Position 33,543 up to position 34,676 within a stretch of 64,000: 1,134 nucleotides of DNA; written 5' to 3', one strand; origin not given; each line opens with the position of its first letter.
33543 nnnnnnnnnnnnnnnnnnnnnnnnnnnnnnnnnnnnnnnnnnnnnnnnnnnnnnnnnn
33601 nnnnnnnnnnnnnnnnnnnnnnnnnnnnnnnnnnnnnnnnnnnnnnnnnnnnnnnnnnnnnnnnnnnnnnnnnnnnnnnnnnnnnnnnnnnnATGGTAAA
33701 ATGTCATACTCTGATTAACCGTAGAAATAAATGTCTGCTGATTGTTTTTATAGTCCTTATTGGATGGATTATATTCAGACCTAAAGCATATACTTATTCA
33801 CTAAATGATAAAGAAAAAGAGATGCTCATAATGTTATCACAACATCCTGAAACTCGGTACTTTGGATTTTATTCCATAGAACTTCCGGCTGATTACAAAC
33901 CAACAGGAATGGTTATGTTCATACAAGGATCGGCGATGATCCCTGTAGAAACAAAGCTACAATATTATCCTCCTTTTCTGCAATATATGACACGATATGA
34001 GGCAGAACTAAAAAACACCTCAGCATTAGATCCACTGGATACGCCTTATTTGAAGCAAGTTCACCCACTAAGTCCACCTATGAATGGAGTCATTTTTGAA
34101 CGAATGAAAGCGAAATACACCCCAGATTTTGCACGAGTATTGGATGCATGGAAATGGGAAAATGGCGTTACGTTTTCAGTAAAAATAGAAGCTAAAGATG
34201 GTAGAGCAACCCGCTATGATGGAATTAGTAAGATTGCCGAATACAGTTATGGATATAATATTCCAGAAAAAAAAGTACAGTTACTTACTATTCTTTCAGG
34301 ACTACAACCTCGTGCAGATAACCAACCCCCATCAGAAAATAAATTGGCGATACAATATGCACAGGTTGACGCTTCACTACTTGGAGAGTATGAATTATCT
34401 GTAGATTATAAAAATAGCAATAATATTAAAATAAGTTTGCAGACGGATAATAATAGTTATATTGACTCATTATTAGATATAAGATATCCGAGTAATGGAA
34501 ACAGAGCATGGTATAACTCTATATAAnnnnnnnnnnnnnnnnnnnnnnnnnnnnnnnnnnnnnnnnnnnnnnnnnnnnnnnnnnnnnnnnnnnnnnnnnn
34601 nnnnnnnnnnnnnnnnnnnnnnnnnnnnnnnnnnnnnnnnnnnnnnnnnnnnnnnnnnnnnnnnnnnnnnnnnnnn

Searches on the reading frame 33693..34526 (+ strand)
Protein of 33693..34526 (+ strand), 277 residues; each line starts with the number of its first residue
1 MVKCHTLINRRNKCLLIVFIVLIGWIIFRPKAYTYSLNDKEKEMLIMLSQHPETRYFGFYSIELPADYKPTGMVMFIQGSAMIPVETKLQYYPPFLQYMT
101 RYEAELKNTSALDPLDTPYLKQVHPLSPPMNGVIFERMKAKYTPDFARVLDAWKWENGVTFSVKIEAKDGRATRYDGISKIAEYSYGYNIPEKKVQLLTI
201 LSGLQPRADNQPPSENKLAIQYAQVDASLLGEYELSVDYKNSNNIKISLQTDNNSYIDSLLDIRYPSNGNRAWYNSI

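Call 67: search_protein_families(library=pfam, proteins=[window:33693-34526:+], max_evalue=0.001)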
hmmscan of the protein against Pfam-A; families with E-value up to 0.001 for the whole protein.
window:33693-34526:+ (277 aa): 1 family
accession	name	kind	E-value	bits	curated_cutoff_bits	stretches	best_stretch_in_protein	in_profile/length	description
PF18443.6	Tli4_N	-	2.4e-18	67.1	26.5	1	57-182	5-126/138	Tle cognate immunity protein 4 N-terminal domain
